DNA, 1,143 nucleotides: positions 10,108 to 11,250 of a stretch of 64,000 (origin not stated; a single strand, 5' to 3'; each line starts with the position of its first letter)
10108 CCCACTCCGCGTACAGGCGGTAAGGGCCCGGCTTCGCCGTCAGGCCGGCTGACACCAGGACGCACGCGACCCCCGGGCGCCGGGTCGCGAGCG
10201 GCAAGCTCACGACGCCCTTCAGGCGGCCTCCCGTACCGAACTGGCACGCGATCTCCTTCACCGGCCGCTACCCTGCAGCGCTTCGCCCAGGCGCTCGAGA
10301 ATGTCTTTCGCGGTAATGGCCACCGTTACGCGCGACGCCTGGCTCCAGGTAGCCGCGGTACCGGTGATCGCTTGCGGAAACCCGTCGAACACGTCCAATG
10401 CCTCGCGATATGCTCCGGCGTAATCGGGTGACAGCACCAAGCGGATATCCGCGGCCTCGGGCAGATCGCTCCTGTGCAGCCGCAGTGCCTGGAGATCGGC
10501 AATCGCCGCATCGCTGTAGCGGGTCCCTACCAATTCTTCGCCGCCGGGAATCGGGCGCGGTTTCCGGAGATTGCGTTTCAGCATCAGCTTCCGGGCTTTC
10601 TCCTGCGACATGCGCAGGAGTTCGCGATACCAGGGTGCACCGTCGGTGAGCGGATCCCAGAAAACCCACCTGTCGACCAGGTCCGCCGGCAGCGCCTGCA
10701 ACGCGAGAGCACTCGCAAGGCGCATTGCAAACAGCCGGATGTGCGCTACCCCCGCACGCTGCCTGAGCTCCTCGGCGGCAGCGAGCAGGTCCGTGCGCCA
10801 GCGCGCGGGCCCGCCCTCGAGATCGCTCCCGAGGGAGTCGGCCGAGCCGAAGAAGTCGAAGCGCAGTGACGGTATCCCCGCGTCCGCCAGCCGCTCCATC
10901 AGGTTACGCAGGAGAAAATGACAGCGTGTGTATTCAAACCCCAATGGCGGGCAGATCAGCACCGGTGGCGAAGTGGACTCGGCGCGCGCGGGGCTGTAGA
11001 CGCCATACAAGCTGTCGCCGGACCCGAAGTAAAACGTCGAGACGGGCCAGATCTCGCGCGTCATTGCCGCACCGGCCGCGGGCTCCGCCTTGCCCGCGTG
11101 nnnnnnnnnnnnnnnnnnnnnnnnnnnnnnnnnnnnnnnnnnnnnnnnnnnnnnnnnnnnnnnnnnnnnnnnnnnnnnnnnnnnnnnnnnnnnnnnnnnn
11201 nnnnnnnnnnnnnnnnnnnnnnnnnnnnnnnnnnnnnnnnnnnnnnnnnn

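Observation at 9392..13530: Rosetta-stone fusion: acyl-adenylate ligase, carrier protein and hydrolase-2-like domain in one chain, followed by a Cys-type hydrolase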

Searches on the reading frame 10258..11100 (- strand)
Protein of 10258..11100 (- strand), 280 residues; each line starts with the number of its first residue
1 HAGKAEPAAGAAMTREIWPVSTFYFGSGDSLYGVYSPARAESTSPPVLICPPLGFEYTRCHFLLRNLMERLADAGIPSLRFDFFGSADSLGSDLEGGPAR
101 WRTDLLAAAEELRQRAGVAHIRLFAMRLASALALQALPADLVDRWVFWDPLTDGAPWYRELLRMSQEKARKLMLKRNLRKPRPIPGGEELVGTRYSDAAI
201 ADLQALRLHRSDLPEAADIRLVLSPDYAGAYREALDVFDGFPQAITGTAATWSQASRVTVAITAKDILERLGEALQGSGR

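Call 6: search_protein_families(library=ncbifam, proteins=[window:10258-11100:-], max_evalue=10)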
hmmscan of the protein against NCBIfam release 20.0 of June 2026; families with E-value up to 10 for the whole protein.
window:10258-11100:- (280 aa): 3 families
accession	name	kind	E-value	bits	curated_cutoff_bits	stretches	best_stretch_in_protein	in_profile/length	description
TIGR03101.1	hydr2_PEP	hypoth_equivalog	2.4e-16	60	202.75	1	23-166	4-148/266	hydrolase 2, exosortase A system-associated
TIGR03100.1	hydr1_PEP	hypoth_equivalog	0.00012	21.5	168.45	1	61-149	43-131/274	hydrolase 1, exosortase A system-associated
NF058544.1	IVPilMotSglTMyx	equivalog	0.019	14.7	300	1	42-134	29-120/210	type IV pili motility protein SglT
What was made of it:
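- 10258..11055 (-): AB2: an alpha/beta-hydrolase-fold domain (residues 826-1090, plus the stop codon). Arg937 sits at the nucleophile elbow (codon 10720-10722) and Trp1062 at the His-loop position. Cys860, Glu866 and His871 are conserved. TIGR03101, 60 bits, below the cut-off (call 6).
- On Hydrolase 2, exosortase A system-associated (TIGR03101): 60 bits, covering only profile positions 4-148 of 266 (call 6).
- Checked: C-terminal 280 aa: best family is TIGR03101 hydr2_PEP, E 2.4e-16 (call 6).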

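Call 7: search_protein_families(library=pfam, proteins=[window:10258-11100:-], max_evalue=10)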
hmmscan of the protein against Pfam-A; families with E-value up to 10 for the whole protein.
window:10258-11100:- (280 aa): 0 families

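Call 8: find_homologous_proteins(query=window:10258-11100:-, max_evalue=0.001)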
Query window:10258-11100:- (280 aa): 12 proteins with E <= 0.001 among 8000 candidates.
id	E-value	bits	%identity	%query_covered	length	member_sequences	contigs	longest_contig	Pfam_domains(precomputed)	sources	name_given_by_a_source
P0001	2.9e-98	347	59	99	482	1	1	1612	PF00550.32,PF13193.13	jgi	jgi:hypothetical protein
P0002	5.2e-86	306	53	99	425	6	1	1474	PF00550.32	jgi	jgi:acyl carrier protein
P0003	1.2e-23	102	41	51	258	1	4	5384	PF00561.27,PF12146.16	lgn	-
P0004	2.2e-23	101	33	93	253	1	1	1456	PF12146.16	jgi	jgi:pimeloyl-ACP methyl ester carboxylesterase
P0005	1.3e-22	98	35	78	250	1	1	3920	PF12146.16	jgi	jgi:alpha/beta superfamily hydrolase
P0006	3.9e-22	97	38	58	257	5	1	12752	PF00561.27,PF12146.16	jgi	jgi:pimeloyl-ACP methyl ester carboxylesterase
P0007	1.1e-21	95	36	73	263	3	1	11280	PF12146.16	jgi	jgi:uncharacterized protein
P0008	4.2e-17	80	42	48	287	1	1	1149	-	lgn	-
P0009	5.1e-17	80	38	51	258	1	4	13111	PF12146.16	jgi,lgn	jgi:pimeloyl-ACP methyl ester carboxylesterase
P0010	8.7e-16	76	37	64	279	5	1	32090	-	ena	-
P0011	5.6e-9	54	36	59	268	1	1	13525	-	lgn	-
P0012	7.2e-4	37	32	63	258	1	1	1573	PF00326.28,PF20408.5,PF12697.14,PF01738.25,PF00561.27,PF12146.16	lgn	-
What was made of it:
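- Tried and rejected: It returned only 12 hits and suggested rarity (call 8).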

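Call 29: search_protein_families(library=ncbifam, proteins=[P0003, P0004, P0005, P0006, P0007, P0008, P0009, P0010, P0011, P0012], max_evalue=0.001)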
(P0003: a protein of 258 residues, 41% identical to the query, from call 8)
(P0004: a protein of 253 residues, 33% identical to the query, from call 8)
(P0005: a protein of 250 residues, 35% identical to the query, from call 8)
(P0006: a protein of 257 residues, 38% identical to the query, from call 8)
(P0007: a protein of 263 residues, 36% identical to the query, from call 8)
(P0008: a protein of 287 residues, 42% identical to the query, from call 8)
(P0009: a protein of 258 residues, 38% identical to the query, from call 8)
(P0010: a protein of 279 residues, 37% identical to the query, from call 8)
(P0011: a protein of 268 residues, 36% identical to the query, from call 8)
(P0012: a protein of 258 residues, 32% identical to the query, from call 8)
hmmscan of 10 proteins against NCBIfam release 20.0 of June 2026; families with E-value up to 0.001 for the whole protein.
P0003 (258 aa): 6 families
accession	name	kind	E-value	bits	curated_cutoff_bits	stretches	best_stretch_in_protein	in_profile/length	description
TIGR03101.1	hydr2_PEP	hypoth_equivalog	8.1e-26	91.1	202.75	1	9-153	9-152/266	hydrolase 2, exosortase A system-associated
TIGR03100.1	hydr1_PEP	hypoth_equivalog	1.9e-10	40.5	168.45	1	11-111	13-110/274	hydrolase 1, exosortase A system-associated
NF047920.1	lactonase_UilS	equivalog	9.7e-09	35.3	400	1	22-138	20-135/285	UilS family quorum-quenching N-acyl-homoserine lactonase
NF041096.1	esterase_EstD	equivalog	0.00021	20.4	600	1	43-131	181-271/421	esterase EstD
NF041759.1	mac_hydro_EstT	equivalog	0.0005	19.3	450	1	49-119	42-111/278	macrolide hydrolase EstT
TIGR02427.1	protocat_pcaD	equivalog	0.00064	19.2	255.85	0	55-133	37-112/251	3-oxoadipate enol-lactonase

P0004 (253 aa): 7 families
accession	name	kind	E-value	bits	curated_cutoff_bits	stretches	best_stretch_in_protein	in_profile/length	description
TIGR03101.1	hydr2_PEP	hypoth_equivalog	2e-30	106.2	202.75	1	4-159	3-160/266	hydrolase 2, exosortase A system-associated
TIGR03100.1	hydr1_PEP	hypoth_equivalog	2.2e-14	53.4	168.45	1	4-133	5-132/274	hydrolase 1, exosortase A system-associated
NF058544.1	IVPilMotSglTMyx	equivalog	1.8e-09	37.7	300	1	25-145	30-149/210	type IV pili motility protein SglT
NF047920.1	lactonase_UilS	equivalog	2.1e-08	34.2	400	1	20-115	18-112/285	UilS family quorum-quenching N-acyl-homoserine lactonase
NF051488.1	bifunc_PcaDC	exception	4.4e-07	29.4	390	1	21-116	7-93/375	bifunctional 3-oxoadipate enol-lactonase/4-carboxymuconolactone decarboxylase PcaDC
TIGR02427.1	protocat_pcaD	equivalog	8.5e-05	22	255.85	1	17-130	3-109/251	3-oxoadipate enol-lactonase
NF051487.1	bifunc_PcaCD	exception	0.00024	20.3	430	1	21-130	167-268/413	bifunctional 4-carboxymuconolactone decarboxylase/3-oxoadipate enol-lactonase PcaCD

P0005 (250 aa): 3 families
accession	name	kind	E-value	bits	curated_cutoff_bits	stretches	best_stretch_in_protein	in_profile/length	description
TIGR03101.1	hydr2_PEP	hypoth_equivalog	5.9e-28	98.1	202.75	1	3-147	2-144/266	hydrolase 2, exosortase A system-associated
TIGR03100.1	hydr1_PEP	hypoth_equivalog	5e-09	35.8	168.45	1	4-99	5-96/274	hydrolase 1, exosortase A system-associated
NF058544.1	IVPilMotSglTMyx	equivalog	0.0002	21.2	300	1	50-136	55-138/210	type IV pili motility protein SglT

P0006 (257 aa): 9 families
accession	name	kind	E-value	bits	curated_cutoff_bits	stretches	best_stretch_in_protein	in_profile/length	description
TIGR03101.1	hydr2_PEP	hypoth_equivalog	1.3e-26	93.7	202.75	1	9-153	9-152/266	hydrolase 2, exosortase A system-associated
TIGR03100.1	hydr1_PEP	hypoth_equivalog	7.7e-11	41.8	168.45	1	10-109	12-108/274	hydrolase 1, exosortase A system-associated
NF047920.1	lactonase_UilS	equivalog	4.4e-09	36.5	400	1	29-147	27-144/285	UilS family quorum-quenching N-acyl-homoserine lactonase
NF041759.1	mac_hydro_EstT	equivalog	4.4e-07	29.4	450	1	49-129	42-122/278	macrolide hydrolase EstT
TIGR02427.1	protocat_pcaD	equivalog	3.6e-05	23.3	255.85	1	55-132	37-111/251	3-oxoadipate enol-lactonase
NF041096.1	esterase_EstD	equivalog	4.4e-05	22.7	600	1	44-130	182-270/421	esterase EstD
NF051487.1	bifunc_PcaCD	exception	5.7e-05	22.4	430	1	47-133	189-271/413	bifunctional 4-carboxymuconolactone decarboxylase/3-oxoadipate enol-lactonase PcaCD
NF051488.1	bifunc_PcaDC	exception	0.00042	19.6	390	1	50-133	32-111/375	bifunctional 3-oxoadipate enol-lactonase/4-carboxymuconolactone decarboxylase PcaDC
NF052610.1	macro_16_ester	equivalog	0.00069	19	420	1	50-128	44-122/281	alpha/beta fold macrolide esterase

P0007 (263 aa): 2 families
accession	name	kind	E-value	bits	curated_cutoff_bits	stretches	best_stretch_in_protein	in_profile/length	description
TIGR03101.1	hydr2_PEP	hypoth_equivalog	1.2e-27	97.1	202.75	1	8-188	7-191/266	hydrolase 2, exosortase A system-associated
TIGR03100.1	hydr1_PEP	hypoth_equivalog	4.3e-12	45.9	168.45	1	6-145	7-142/274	hydrolase 1, exosortase A system-associated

P0008 (287 aa): 2 families
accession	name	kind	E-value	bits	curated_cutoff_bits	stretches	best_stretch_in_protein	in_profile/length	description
TIGR03101.1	hydr2_PEP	hypoth_equivalog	4.4e-14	52.6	202.75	1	19-150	12-143/266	hydrolase 2, exosortase A system-associated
TIGR03100.1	hydr1_PEP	hypoth_equivalog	3.6e-09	36.3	168.45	1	16-103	11-95/274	hydrolase 1, exosortase A system-associated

P0009 (258 aa): 6 families
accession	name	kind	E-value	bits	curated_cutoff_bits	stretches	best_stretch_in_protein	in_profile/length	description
TIGR03101.1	hydr2_PEP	hypoth_equivalog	5.4e-28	98.2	202.75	1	4-234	3-246/266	hydrolase 2, exosortase A system-associated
TIGR03100.1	hydr1_PEP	hypoth_equivalog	2.7e-10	40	168.45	1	3-109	4-107/274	hydrolase 1, exosortase A system-associated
NF047920.1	lactonase_UilS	equivalog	2.6e-09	37.2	400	1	46-128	40-124/285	UilS family quorum-quenching N-acyl-homoserine lactonase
TIGR02427.1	protocat_pcaD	equivalog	8.2e-05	22.1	255.85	1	29-130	15-108/251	3-oxoadipate enol-lactonase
NF051488.1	bifunc_PcaDC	exception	0.00054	19.2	390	1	58-133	38-110/375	bifunctional 3-oxoadipate enol-lactonase/4-carboxymuconolactone decarboxylase PcaDC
NF041759.1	mac_hydro_EstT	equivalog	0.00081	18.6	450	0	50-131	42-123/278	macrolide hydrolase EstT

P0010 (279 aa): 2 families
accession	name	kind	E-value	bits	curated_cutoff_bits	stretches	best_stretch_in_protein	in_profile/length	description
TIGR03101.1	hydr2_PEP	hypoth_equivalog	2.1e-16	60.3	202.75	1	10-150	3-143/266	hydrolase 2, exosortase A system-associated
TIGR03100.1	hydr1_PEP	hypoth_equivalog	2e-08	33.9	168.45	1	16-113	11-106/274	hydrolase 1, exosortase A system-associated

P0011 (268 aa): 2 families
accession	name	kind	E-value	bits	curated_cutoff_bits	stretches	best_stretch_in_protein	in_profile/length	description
TIGR03101.1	hydr2_PEP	hypoth_equivalog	1.7e-13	50.7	202.75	1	15-148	12-143/266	hydrolase 2, exosortase A system-associated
TIGR03100.1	hydr1_PEP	hypoth_equivalog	3e-09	36.6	168.45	1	18-111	14-106/274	hydrolase 1, exosortase A system-associated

P0012 (258 aa): 10 families
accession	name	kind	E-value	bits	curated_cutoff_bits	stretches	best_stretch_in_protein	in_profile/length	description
TIGR03101.1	hydr2_PEP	hypoth_equivalog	3.3e-19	69.4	202.75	1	26-143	15-135/266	hydrolase 2, exosortase A system-associated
TIGR03100.1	hydr1_PEP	hypoth_equivalog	3.4e-18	65.9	168.45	1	11-140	2-132/274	hydrolase 1, exosortase A system-associated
NF047920.1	lactonase_UilS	equivalog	8.1e-10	38.9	400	1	29-129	18-118/285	UilS family quorum-quenching N-acyl-homoserine lactonase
NF041096.1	esterase_EstD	equivalog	5.7e-07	28.9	600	1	52-151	181-284/421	esterase EstD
NF011457.0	PRK14875.1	equivalog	9.4e-06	24.8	307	1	26-129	123-218/372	acetoin dehydrogenase dihydrolipoyllysine-residue acetyltransferase subunit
TIGR01250.1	pro_imino_pep_2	subfamily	2.2e-05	24.2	167.65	1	25-130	14-117/288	proline iminopeptidase-family hydrolase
NF045948.1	ProImpepThrmp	equivalog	2.6e-05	23.8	500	1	49-131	36-117/291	proline iminopeptidase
TIGR03695.1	menH_SHCHC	equivalog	3.9e-05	23.2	208.55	1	36-130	3-92/252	2-succinyl-6-hydroxy-2,4-cyclohexadiene-1-carboxylate synthase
NF052253.1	transferase_LuxD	equivalog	0.00024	20.5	420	1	55-136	45-127/293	fatty acid reductase transferase subunit LuxD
NF010127.0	PRK13604.1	equivalog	0.00074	18.9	529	1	55-136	53-135/307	acyl transferase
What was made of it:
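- Tried and rejected: Ten AB2 homologues scored 50-106 bits (call 29).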

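Call 30: find_encoding_contigs(protein=P0009, flank=8000, max_places=1)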
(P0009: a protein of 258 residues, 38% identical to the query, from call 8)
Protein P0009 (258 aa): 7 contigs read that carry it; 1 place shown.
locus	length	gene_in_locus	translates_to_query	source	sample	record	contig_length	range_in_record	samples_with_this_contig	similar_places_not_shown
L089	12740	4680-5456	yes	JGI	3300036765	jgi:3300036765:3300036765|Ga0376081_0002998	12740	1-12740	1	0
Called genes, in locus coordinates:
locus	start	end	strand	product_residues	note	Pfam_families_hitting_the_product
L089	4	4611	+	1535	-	PF00202:Aminotran_3, PF00668:Condensation, PF00501:AMP-binding, PF13193:AMP-binding_C, PF00550:PP-binding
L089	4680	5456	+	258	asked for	PF12146:Hydrolase_4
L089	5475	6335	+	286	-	PF12146:Hydrolase_4 (weak)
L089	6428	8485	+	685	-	PF07715:Plug, PF00593:TonB_dep_Rec_b-barrel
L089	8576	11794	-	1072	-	PF07632:Sde182_NH-like, PF21027:Sde0182_C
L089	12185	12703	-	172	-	PF13671:AAA_33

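Call 31: find_encoding_contigs(protein=P0010, flank=8000, max_places=1)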
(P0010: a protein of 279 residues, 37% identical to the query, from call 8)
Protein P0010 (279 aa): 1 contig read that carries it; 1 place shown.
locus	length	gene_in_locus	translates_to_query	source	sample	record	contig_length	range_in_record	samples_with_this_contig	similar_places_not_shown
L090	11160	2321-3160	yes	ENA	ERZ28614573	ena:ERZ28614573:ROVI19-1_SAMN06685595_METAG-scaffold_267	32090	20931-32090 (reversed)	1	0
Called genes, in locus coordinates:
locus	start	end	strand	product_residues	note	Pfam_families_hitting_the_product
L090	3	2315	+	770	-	?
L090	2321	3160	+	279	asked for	-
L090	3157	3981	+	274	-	PF00561:Abhydrolase_1 (weak)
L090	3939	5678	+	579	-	PF24793:GINT1_N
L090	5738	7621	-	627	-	-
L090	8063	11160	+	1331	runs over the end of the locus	PF00668:Condensation, PF00501:AMP-binding, PF13193:AMP-binding_C, PF00550:PP-binding, PF00561:Abhydrolase_1 (weak), PF00975:Thioesterase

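Call 49: predict_structure(alignment_id=A1)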
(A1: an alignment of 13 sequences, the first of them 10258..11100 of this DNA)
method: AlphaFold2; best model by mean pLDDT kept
length: 280 residues; sequences in the alignment: 13
mean_pLDDT: 88.1   pTM: 0.88
mean pLDDT of the five models: 88.1, 85.7, 85.2, 84.8, 79.7
residues with pLDDT >= 90: 177; 70-90: 78; 50-70: 17; < 50: 8
segments of 3 or more residues with pLDDT < 50: 1-4
pLDDT, mean of each block of 10 residues (from residue 1): 48 63 94 94 92 92 93 95 92 91 98 97 97 96 96 94 90 71 83 93 95 90 91 90 89 80 85 78
secondary structure, 60 per line:
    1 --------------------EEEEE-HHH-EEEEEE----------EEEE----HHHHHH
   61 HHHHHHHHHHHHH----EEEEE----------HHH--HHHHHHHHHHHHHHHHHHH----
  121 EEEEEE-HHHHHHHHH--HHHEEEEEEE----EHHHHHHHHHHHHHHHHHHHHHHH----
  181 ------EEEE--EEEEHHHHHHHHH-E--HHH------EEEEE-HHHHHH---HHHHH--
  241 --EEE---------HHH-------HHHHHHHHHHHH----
elements in order: E21-25 E31-36 E47-50 H55-73 E78-82 H98-116 E121-126 H128-136 E142-148 H154-176 E187-190 E193-196 H197-205 E219-223 H225-230 H234-238 E243-245 H265-276
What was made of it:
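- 10258..11055 (-): AlphaFold model has pLDDT 88.1, with Arg between strand 121-126 and helix 128-136 (call 49).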

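Call 54: fold_search(model_id=the predicted structure, library=pdb)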
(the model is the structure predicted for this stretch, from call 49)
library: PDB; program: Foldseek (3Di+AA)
matches with E <= 10: 1706; with E <= 0.001: 1124
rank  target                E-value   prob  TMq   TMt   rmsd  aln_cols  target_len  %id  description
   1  7q4j_A                9.8e-13  1.00  0.68  0.73   5.9       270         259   17  A thermostable lipase from Thermoanaerobacter thermohydrosulfuricus in complex a monoacylglycerol intermediate (released 2023-05-10)
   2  9h0z_D                6.5e-12  1.00  0.65  0.72   5.8       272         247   16  Crystal structure of TTL[Nle], thermophilic lipase TTL from Thermoanaerobacter thermohydrosulfuricus containing non-ca (released 2025-10-29)
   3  7q4h_A                1.1e-11  1.00  0.65  0.70   6.1       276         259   15  A thermostable lipase from Thermoanaerobacter thermohydrosulfuricus in complex with PMSF (released 2023-05-10)
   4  7qjm_B                1.6e-11  1.00  0.61  0.58   8.8       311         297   18  Crystal structure of an alpha/beta-hydrolase enzyme from Chloroflexus sp. MS-G (202) (released 2022-12-28)
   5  7qjm_A                2.3e-11  1.00  0.61  0.58   8.8       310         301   17  Crystal structure of an alpha/beta-hydrolase enzyme from Chloroflexus sp. MS-G (202) (released 2022-12-28)
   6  7xrh_A                3.1e-11  1.00  0.56  0.64   7.2       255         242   19  Feruloyl esterase from Lactobacillus acidophilus (released 2023-05-17)
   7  9h0z_E                3.8e-11  1.00  0.65  0.73   5.5       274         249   16  Crystal structure of TTL[Nle], thermophilic lipase TTL from Thermoanaerobacter thermohydrosulfuricus containing non-ca (released 2025-10-29)
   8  9h0z_C                5.1e-11  1.00  0.63  0.70   6.2       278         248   18  Crystal structure of TTL[Nle], thermophilic lipase TTL from Thermoanaerobacter thermohydrosulfuricus containing non-ca (released 2025-10-29)
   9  7z2x_A                5.8e-11  1.00  0.63  0.67   6.1       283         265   16  Wild-type ferulic acid esterase from Lactobacillus buchneri (released 2022-11-30)
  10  9h0z_A                6.2e-11  1.00  0.65  0.71   6.0       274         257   18  Crystal structure of TTL[Nle], thermophilic lipase TTL from Thermoanaerobacter thermohydrosulfuricus containing non-ca (released 2025-10-29)
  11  7z2u_A                1.2e-10  1.00  0.59  0.63   7.3       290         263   14  Wild-type ferulic acid esterase from Lactobacillus buchneri in complex with ferulate (released 2022-11-30)
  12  2wtm_C                1.3e-10  1.00  0.58  0.64   7.6       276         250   14  Est1E from Butyrivibrio proteoclasticus (released 2010-01-19)
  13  9h0z_F                2.3e-10  1.00  0.64  0.70   6.1       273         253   18  Crystal structure of TTL[Nle], thermophilic lipase TTL from Thermoanaerobacter thermohydrosulfuricus containing non-ca (released 2025-10-29)
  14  2wtm_A                2.5e-10  1.00  0.60  0.66   7.1       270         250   16  Est1E from Butyrivibrio proteoclasticus (released 2010-01-19)
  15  3pf9                  2.8e-10  1.00  0.64  0.70   5.0       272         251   16  Crystal structure of the Lactobacillus johnsonii cinnamoyl esterase LJ0536 S106A mutant (released 2011-08-31)
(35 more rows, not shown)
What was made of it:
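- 10258..11055 (-): Fold matches are to alpha/beta hydrolases (call 54).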

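Call 71: search_protein_representatives(alignment_id=A1)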
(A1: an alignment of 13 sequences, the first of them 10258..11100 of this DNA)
Query: 13 sequences, 275 profile positions. Proteins with E-value up to 0.001 (for the whole library): 26284; up to 1e-10: 11706; up to 1e-30: 4691. The best 150 are listed.
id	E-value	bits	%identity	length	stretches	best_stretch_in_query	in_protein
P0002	6.0e-93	327.8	-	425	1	8-273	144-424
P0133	4.2e-84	298.8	-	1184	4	12-269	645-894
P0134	5.9e-79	281.9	-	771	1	9-272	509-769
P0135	9.3e-79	281.2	-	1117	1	9-271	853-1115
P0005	9.6e-79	281.2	-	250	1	12-270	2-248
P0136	2.2e-77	276.7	-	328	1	8-271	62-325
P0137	5.2e-75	269.0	-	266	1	11-273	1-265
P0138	1.3e-73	264.4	-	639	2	11-272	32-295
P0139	2.6e-73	263.4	-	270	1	11-269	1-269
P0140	5.8e-73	262.2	-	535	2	11-267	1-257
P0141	6.6e-72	258.8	-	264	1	11-272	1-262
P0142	1.1e-71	258.0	-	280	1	13-271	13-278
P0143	7.8e-71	255.2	-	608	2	11-270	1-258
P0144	8.6e-71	255.1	-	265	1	11-272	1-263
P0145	9.2e-71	255.0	-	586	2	12-271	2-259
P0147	1.2e-69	251.3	-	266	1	11-268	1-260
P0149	4.2e-69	249.6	-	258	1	11-272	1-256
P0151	6.7e-69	248.9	-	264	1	12-271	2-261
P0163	5.2e-68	246.0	-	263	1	11-273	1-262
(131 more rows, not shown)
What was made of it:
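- Tried and rejected: That was a sensitivity artefact, and the full HMMER scan corrected it (call 71).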
